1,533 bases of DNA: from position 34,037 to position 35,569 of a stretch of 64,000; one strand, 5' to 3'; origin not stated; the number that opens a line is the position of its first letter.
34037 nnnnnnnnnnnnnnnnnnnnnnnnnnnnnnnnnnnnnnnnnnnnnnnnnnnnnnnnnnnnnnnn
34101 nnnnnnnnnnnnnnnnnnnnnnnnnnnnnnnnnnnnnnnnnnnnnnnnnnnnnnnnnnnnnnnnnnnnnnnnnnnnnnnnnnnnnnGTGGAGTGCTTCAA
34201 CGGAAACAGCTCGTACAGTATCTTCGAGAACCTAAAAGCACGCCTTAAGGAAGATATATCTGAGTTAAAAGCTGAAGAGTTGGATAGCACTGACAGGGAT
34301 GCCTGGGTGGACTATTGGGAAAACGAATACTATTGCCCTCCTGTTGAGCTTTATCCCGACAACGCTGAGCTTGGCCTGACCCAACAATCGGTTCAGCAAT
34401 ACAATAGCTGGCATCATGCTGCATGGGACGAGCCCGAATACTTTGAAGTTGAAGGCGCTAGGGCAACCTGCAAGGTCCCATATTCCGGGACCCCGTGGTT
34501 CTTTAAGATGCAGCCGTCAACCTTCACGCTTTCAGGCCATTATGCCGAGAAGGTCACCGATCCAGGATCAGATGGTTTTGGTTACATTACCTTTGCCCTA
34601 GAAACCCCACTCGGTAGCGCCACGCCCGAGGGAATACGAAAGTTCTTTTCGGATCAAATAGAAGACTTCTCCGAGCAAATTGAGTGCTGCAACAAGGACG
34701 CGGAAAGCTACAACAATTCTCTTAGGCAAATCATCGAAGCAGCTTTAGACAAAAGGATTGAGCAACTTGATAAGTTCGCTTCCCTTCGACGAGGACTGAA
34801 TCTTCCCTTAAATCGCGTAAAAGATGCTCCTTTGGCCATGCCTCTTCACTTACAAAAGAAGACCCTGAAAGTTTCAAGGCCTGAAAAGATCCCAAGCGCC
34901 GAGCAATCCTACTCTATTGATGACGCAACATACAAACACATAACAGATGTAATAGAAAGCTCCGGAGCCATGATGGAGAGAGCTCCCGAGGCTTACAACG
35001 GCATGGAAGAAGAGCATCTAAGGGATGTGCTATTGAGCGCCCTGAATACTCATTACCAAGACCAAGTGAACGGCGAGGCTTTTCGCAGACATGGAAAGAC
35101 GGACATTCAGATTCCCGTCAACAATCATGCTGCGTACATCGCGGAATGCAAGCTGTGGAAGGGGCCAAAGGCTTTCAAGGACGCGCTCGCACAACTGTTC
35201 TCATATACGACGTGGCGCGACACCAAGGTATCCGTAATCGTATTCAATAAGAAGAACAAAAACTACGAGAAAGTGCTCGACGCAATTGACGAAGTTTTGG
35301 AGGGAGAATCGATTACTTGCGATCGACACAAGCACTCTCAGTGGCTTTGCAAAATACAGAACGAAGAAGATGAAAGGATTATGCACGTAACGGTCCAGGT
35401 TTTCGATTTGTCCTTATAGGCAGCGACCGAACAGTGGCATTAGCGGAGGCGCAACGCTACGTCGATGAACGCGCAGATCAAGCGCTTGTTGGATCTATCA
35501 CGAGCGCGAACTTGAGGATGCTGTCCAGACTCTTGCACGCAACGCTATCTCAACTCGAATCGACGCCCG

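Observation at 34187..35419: Extra 410-aa protein with PD-(D/E)xK-like motif hitch-hiking on the Res gene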

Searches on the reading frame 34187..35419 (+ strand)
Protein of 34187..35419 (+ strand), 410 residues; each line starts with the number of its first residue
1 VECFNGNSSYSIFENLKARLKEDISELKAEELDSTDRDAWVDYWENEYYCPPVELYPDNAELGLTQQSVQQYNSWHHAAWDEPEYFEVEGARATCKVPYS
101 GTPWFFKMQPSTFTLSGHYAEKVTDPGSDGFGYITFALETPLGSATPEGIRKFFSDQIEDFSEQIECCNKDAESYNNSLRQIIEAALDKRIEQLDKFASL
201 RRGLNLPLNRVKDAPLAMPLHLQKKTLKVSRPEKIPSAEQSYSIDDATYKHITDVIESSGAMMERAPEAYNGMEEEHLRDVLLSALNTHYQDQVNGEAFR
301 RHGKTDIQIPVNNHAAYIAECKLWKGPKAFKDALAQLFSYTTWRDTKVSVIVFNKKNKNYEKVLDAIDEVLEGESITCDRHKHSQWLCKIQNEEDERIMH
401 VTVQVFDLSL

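Call 4: search_protein_families(library=pfam, proteins=[window:34187-35419:+], max_evalue=0.01)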
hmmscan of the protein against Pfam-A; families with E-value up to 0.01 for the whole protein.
window:34187-35419:+ (410 aa): 0 families

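Call 5: search_protein_families(library=padloc, proteins=[window:34187-35419:+], max_evalue=0.01)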
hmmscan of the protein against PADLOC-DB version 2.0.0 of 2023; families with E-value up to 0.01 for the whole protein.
window:34187-35419:+ (410 aa): 1 family
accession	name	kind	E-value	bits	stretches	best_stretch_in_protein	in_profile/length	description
PDLC05036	PDC-S54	-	1.7e-116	388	1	2-409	6-407/410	-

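Call 6: search_protein_families(library=ncbifam, proteins=[window:34187-35419:+], max_evalue=0.1)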
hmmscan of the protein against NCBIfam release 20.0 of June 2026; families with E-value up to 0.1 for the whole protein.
window:34187-35419:+ (410 aa): 0 families

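Call 7: search_protein_families(library=phrogs, proteins=[window:34187-35419:+], max_evalue=0.1)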
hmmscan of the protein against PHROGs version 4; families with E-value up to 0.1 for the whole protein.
window:34187-35419:+ (410 aa): 1 family
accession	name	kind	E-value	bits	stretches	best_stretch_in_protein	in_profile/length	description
phrog_9664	-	unknown function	4.1e-06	27.4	1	255-363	43-153/215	-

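Call 8: search_solved_structures(query=window:34187-35419:+, max_evalue=10)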
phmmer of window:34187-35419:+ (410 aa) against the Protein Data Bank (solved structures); distinct sequences matched with E-value up to 10: 2.
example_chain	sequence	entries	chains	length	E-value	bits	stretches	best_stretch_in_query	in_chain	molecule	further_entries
8ovs_AAA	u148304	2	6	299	0.18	14.3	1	192-262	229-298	YeGT glycosyltransferase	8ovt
8b50_H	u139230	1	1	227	0.47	12.9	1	53-119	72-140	Fab fragment K12F9-22 - heavy chain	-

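Call 9: find_homologous_proteins(query=window:34187-35416:+)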
Query window:34187-35416:+ (410 aa): 219 proteins with E <= 0.001 among 3398 candidates; the best 120 are listed.
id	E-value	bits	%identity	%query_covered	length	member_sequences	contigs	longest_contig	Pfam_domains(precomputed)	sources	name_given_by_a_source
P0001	2.2e-282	954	100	100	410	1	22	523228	-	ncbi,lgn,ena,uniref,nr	ncbi:hypothetical protein [Parvibacter caecicola]|uniref:Uncharacterized protein n=1 Tax=Parvibacter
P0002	6.5e-243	824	91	95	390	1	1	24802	-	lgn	-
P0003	1.3e-229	781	81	100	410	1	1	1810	-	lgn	-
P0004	1.6e-229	780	80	100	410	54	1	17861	-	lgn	-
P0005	5.3e-225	765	78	100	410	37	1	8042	-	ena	-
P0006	7.9e-208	709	73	100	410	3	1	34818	-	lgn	-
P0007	1.3e-192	659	67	100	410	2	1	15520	-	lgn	-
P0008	3.0e-166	572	59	100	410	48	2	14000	-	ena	-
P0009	1.2e-160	553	80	74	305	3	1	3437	-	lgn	-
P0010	3.0e-139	483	79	64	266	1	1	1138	-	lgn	-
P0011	2.1e-135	470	52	100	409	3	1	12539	-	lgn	-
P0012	4.0e-135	469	52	100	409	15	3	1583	-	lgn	-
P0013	2.3e-134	467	70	71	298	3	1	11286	-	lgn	-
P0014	3.0e-134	466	52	100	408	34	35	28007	-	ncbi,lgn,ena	-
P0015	1.8e-131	457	51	100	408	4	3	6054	-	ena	-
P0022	2.2e-125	437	47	100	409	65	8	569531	-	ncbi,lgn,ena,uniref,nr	ncbi:hypothetical protein [Bifidobacterium pullorum]|uniref:hypothetical protein n=1 Tax=Bifidobacte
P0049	1.5e-118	415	47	100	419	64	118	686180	-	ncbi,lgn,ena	-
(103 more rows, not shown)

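Call 14: find_encoding_contigs(protein=P0022, flank=10000, max_places=3)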
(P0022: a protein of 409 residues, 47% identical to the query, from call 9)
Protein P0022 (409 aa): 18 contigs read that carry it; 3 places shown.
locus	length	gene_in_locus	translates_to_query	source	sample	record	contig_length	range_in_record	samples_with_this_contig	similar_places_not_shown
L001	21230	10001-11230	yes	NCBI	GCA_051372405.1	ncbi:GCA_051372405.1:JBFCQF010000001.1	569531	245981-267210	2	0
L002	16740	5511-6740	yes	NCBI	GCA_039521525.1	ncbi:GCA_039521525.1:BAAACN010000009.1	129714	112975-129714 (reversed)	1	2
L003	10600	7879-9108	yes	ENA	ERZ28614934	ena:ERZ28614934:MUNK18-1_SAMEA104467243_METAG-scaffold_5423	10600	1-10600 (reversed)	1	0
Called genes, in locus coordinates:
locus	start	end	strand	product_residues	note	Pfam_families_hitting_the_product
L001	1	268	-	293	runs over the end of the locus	PF00248:Aldo_ket_red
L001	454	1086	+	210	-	-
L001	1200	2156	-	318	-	PF00892:EamA (weak)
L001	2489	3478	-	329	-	PF07690:MFS_1, PF05977:MFS_3 (weak)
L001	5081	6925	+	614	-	PF03235:GmrSD_N, PF07510:GmrSD_C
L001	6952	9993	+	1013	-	PF04313:HSDR_N, PF00270:DEAD (weak), PF04851:ResIII, PF18766:SWI2_SNF2, PF22679:T1R_D3-like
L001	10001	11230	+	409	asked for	-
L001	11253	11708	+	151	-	PF22522:DUF6998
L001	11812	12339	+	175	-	PF06810:Phage_scaffold (weak)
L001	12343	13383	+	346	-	-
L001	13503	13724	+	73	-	-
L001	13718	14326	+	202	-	PF13306:LRR_5 (faint)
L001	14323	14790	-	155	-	-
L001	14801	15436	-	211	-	-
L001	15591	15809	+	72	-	-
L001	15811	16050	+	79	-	-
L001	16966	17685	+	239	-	PF25309:ELLD (faint), PF08230:CW_7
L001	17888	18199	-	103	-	-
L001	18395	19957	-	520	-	PF00117:GATase, PF07722:Peptidase_C26, PF02540:NAD_synthase (weak), PF03054:tRNA_Me_trans (faint), PF00958:GMP_synt_C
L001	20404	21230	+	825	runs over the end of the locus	PF09364:XFP_N, PF03894:XFP, PF09363:XFP_C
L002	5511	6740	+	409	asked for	-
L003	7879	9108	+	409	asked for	-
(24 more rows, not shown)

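Call 15: find_encoding_contigs(protein=P0049, flank=10000, max_places=4)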
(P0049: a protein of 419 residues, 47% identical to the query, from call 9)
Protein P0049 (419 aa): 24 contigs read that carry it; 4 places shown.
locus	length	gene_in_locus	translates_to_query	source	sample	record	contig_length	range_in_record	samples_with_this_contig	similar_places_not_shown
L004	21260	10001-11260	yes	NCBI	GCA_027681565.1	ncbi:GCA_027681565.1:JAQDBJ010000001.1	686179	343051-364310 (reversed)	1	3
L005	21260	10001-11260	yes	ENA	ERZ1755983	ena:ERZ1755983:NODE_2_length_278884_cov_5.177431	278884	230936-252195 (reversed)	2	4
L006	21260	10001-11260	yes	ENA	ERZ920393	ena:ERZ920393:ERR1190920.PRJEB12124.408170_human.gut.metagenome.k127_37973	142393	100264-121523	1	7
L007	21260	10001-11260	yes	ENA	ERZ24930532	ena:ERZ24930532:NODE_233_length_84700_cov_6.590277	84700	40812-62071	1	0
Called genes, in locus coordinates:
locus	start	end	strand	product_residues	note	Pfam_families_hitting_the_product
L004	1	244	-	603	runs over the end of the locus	PF14280:DUF4365 (weak)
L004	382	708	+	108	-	-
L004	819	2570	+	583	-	PF02384:N6_Mtase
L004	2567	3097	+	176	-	-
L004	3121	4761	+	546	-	PF12161:HsdM_N, PF02384:N6_Mtase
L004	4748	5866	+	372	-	PF01420:Methylase_S (faint)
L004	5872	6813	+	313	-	PF18863:AbiJ_NTD4, PF14355:Abi_C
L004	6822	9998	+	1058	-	PF04313:HSDR_N, PF04851:ResIII, PF18766:SWI2_SNF2, PF22679:T1R_D3-like, PF11867:T1RH-like_C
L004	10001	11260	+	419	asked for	-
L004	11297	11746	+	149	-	-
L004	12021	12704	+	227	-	-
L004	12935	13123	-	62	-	-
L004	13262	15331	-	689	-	PF03235:GmrSD_N, PF07510:GmrSD_C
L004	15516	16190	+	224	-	PF03747:ADP_ribosyl_GH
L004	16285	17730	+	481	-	PF04326:SLFN_AlbA_2, PF13749:HATPase_c_4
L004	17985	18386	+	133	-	PF08818:DUF1801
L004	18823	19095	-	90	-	-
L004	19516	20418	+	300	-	PF06800:Sugar_transport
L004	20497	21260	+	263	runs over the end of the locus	PF00106:adh_short, PF08659:KR, PF13561:adh_short_C2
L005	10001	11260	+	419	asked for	-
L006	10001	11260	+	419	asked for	-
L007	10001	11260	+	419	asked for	-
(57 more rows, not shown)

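Call 17: find_related_loci(query=A1, collection=genome_contigs, flank=10000)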
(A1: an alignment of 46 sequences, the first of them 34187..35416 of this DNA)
Query A1 (410 aa) in genome_contigs; peptide patterns used: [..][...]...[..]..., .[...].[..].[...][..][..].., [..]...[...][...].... (x = any residue, [..] = any of these).
552 stretches matched a pattern; 494 encode a relative of the query (tblastn E <= 1e-3); the best 80 are kept; 80 distinct loci.
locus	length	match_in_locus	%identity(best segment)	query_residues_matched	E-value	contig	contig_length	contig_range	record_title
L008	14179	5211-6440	59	1-410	3e-175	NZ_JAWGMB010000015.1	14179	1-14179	MAG: Varibaculum cambriense isolate N2_065_000G1_dasN2_065_000G1_abawaca.34 N2_065_000G1_scaffold_569, whole genome shot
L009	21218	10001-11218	52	1-408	6e-138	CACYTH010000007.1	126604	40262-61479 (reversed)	MAG: uncultured Coriobacteriaceae bacterium isolate RUG12252 genome assembly, contig: RUG12252_asm_7, whole genome shotg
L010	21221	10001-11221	48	1-408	7e-133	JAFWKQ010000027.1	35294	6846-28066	MAG: Atopobiaceae bacterium isolate RGIG5826 Sheep_Jejunum-1__c38801, whole genome shotgun sequence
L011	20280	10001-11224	52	1-408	5e-133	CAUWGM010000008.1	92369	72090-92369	MAG: uncultured Collinsella sp. isolate ERS329795__bin88 genome assembly, contig: ERS329795_NODE_266_length_92369_cov_74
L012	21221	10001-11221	48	1-408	8e-132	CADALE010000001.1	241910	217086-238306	MAG: uncultured Coriobacteriaceae bacterium isolate RUG13402 genome assembly, contig: RUG13402_asm_1, whole genome shotg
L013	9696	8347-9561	50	3-408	2e-129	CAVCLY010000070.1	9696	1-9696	Faecalibacterium prausnitzii isolate H07663-L1_cleanbin_000036 genome assembly, contig: Spades_H07663-L1_contig_4344, wh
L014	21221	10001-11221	46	1-408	8e-126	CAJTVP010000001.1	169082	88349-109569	MAG TPA_asm: uncultured Eggerthellaceae bacterium isolate MGBC120343 genome assembly, contig: MGBC120343.1, whole genome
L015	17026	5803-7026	47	1-410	1e-125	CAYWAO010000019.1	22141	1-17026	MAG TPA_asm: uncultured Cryptobacterium sp. isolate SRP141132_co4_319 genome assembly, contig: NODE_2070_length_22141_co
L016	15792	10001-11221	47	1-408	7e-122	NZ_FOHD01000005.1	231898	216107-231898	Olsenella sp. KH3B4, whole genome shotgun sequence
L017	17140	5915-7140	45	1-410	1e-117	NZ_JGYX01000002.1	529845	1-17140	Bifidobacterium pullorum subsp. gallinarum strain LMG 11586 Contig02, whole genome shotgun sequence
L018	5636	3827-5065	37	1-408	8e-86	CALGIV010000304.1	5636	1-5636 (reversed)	MAG TPA_asm: uncultured Eubacteriaceae bacterium isolate SRR1562003_bin.29_CONCOCT_v1.1_MAG genome assembly, contig: ERZ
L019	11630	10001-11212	37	2-408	3e-88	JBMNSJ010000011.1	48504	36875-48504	MAG: Raoultibacter sp. isolate SBF912SR4HQ0004 scaffold_1327_c1, whole genome shotgun sequence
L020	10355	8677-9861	35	20-408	3e-85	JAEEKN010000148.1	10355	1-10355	MAG: Lachnospiraceae bacterium isolate Tb.RUG.194 k141_3640041_flag=1_multi=31.1046_len=10355, whole genome shotgun sequ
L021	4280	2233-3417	35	20-408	7e-85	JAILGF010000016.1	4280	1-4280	MAG: Lachnospiraceae bacterium isolate RUI091 k141_14393017_flag=0_multi=18.1911_len=4280, whole genome shotgun sequence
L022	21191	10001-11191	35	20-410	2e-83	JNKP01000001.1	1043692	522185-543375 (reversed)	Lachnospiraceae bacterium P6A3 T516DRAFT_scaffold00001.1_C, whole genome shotgun sequence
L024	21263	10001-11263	35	1-410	3e-79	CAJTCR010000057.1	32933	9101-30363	Eubacteriaceae bacterium isolate B36_36_MI_H genome assembly, contig: MGBC000105.57, whole genome shotgun sequence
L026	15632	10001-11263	34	1-410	2e-77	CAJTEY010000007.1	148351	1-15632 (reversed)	Lachnospiraceae bacterium isolate B79_4_CH_BP genome assembly, contig: MGBC000131.7, whole genome shotgun sequence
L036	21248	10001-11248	31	1-410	2e-74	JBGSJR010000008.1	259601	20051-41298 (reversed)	MAG: Acidaminobacteraceae bacterium isolate JTS-AC161 k141_3935575, whole genome shotgun sequence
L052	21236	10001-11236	30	4-410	8e-68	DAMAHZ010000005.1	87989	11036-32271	MAG TPA_asm: Bacillota bacterium isolate CTOTU48147 NODE_43_length_87989_cov_5.524143, whole genome shotgun sequence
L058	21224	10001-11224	32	5-410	6e-62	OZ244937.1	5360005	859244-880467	MAG: Candidatus Latescibacterota bacterium isolate 1c493fcc-a489-4500-a9bd-4f4019e95c1e genome assembly, chromosome: 1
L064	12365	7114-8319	30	10-410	1e-57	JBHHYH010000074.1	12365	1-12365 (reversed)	MAG: Candidatus Scalinduaceae bacterium isolate Maj_2_bin.64 NODE_2851_length_12365_cov_24.451097, whole genome shotgun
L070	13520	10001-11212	30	5-406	2e-55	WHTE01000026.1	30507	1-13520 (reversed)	MAG: Nitrospirales bacterium isolate Dino_bin26 NODE_1618_length_30507_cov_3.64268, whole genome shotgun sequence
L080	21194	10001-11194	30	9-406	2e-54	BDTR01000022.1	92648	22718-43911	Bacterium BMS3Bbin08 DNA, contig: NODE_7, whole genome shotgun sequence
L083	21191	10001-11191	29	13-410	6e-54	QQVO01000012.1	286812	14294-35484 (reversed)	MAG: Planctomycetota bacterium isolate MB_PLM_1 c_000000000015, whole genome shotgun sequence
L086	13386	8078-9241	33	18-408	2e-53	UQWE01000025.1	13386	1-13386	uncultured Coriobacteriaceae bacterium isolate UMGS696 genome assembly, contig: NODE_725_length_13386_cov_37.7431, whole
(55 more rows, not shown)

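Call 20: predict_structure(alignment_id=A1)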
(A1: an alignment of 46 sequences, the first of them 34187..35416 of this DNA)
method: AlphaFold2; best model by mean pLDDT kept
length: 410 residues; sequences in the alignment: 46
mean_pLDDT: 86.1   pTM: 0.48
mean pLDDT of the five models: 86.1, 84.1, 83.9, 81.6, 80.8
residues with pLDDT >= 90: 249; 70-90: 109; 50-70: 20; < 50: 32
segments of 3 or more residues with pLDDT < 50: 210-240
pLDDT, mean of each block of 10 residues (from residue 1): 94 97 93 86 95 96 96 85 92 97 95 90 93 96 94 96 97 97 96 86 67 42 42 41 79 92 90 91 87 66 74 77 94 87 81 94 96 91 92 81 93
secondary structure, 60 per line:
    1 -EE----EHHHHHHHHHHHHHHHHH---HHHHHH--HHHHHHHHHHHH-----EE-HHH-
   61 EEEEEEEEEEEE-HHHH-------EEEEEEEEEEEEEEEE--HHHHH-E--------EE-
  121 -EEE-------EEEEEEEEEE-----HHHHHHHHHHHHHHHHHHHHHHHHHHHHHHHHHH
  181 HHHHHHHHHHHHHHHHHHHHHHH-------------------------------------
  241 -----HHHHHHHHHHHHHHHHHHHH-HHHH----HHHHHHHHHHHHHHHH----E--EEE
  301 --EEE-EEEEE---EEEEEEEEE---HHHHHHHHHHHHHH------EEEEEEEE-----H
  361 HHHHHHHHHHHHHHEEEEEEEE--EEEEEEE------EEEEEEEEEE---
elements in order: H9-25 H29-34 H37-48 E61-72 H74-77 E85-100 H103-107 E122-124 E132-141 H147-203 H246-265 H267-270 H275-290 E298-300 E303-305 E307-311 E315-323 H327-340 E347-354 H360-374 E375-382 E385-391 E398-407

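Call 25: search_protein_families(library=pfam, proteins=[L013:4831-8319:+, L019:6891-9986:+, L036:6135-9491:+, L022:7824-9935:+, L024:7382-9502:+, L020:6143-8179:+, L026:7728-9506:+, L052:7558-9486:+, L070:7282-9450:+, L058:6576-9953:+], max_evalue=0.001)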
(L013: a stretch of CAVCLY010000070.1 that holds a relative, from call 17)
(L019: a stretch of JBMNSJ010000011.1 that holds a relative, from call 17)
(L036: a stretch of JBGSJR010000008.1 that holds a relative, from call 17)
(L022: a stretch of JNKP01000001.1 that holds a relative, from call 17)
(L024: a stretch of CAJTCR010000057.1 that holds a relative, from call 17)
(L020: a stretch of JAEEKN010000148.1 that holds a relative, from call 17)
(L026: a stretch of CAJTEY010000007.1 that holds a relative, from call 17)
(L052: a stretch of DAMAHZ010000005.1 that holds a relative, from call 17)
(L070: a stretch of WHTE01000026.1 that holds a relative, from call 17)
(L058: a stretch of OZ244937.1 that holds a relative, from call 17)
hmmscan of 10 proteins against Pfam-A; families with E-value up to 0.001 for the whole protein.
L013:4831-8319:+ (1162 aa): 1 family
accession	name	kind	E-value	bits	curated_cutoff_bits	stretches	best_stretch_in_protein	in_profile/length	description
PF04851.21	ResIII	-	1.4e-09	38.5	22.5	1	180-358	2-163/164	Type III restriction enzyme, res subunit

L019:6891-9986:+ (1031 aa): 2 families
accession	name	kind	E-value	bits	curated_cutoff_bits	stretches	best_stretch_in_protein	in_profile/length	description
PF10544.15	T5orf172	-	7.8e-11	42.8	20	1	18-113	3-96/101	T5orf172 domain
PF13455.12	MUG113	-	9.9e-05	23.3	22.3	1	32-113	1-69/73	Meiotically up-regulated gene 113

L036:6135-9491:+ (1118 aa): 2 families
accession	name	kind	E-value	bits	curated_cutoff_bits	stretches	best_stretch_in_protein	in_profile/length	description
PF02463.25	SMC_N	-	3e-09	37.1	40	1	420-1052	14-201/220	RecF/RecN/SMC N terminal domain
PF13304.12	AAA_21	-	6.2e-08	33.5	27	1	992-1052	239-302/304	AAA domain, putative AbiEii toxin, Type IV TA system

L022:7824-9935:+ (703 aa): 3 families
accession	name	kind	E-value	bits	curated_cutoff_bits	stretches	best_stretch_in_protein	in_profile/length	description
PF13337.12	BrxL_ATPase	-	8.8e-146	485.1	25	1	181-493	2-313/313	Lon-like protease BrxL-like, ATPase domain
PF20442.3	BrxL_N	-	2.2e-49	167.2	28.2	1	29-159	2-132/132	BREX system Lon protease-like protein BrxL N-terminal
PF05362.19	Lon_C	-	2.2e-11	44.2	21.1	1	539-700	42-203/205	Lon protease (S16) C-terminal proteolytic domain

L024:7382-9502:+ (706 aa): 3 families
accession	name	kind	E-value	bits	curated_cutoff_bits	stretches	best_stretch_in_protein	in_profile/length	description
PF01131.25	Topoisom_bac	-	1.9e-114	383.3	35.1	1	151-569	3-410/411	DNA topoisomerase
PF01751.28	Toprim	-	1.1e-11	45.2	23.1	1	2-132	1-95/96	Toprim domain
PF13342.12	Toprim_Crpt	-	1.3e-10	41.5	32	1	623-674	1-54/60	C-terminal repeat of topoisomerase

L020:6143-8179:+ (678 aa): 1 family
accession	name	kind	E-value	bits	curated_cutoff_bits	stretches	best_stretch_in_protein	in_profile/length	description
PF09491.16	RE_AlwI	-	1.2e-98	331.4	23.1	1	107-523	12-438/441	AlwI restriction endonuclease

L026:7728-9506:+ (592 aa): 2 families
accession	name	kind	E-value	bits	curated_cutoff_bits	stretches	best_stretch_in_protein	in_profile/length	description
PF01131.25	Topoisom_bac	-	4e-114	382.2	35.1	1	37-455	3-410/411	DNA topoisomerase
PF13342.12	Toprim_Crpt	-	9.5e-11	42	32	1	509-556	1-50/60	C-terminal repeat of topoisomerase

L052:7558-9486:+ (642 aa): 2 families
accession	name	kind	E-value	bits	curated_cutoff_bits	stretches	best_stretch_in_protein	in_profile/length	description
PF13589.12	HATPase_c_3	-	1.7e-18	67.4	25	1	30-147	3-109/137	Histidine kinase-, DNA gyrase B-, and HSP90-like ATPase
PF02518.31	HATPase_c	-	9.7e-05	23.2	26.4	1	33-91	9-71/111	Histidine kinase-, DNA gyrase B-, and HSP90-like ATPase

L070:7282-9450:+ (722 aa): 2 families
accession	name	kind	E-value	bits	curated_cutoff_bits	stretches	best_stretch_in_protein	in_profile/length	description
PF00722.28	Glyco_hydro_16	-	1e-28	100.4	22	1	545-694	21-163/175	Glycosyl hydrolases family 16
PF01755.23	Glyco_transf_25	-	2e-15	57.6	24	1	46-243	3-188/199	Glycosyltransferase family 25 (LPS biosynthesis protein)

L058:6576-9953:+ (1125 aa): 4 families
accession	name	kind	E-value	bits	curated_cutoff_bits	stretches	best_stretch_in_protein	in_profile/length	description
PF18135.7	Type_ISP_C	-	2.3e-39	135.9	25.9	1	715-1093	1-319/342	Type ISP C-terminal specificity domain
PF02384.22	N6_Mtase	-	4.8e-09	36.4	20.4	1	336-522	9-137/311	N-6 DNA Methylase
PF07669.17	Eco57I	-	5.5e-06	27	25.3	1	510-597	74-154/171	Eco57I restriction-modification methylase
PF20473.4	MmeI_Mtase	-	5.8e-06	26.1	27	1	387-586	20-205/259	MmeI, DNA-methyltransferase domain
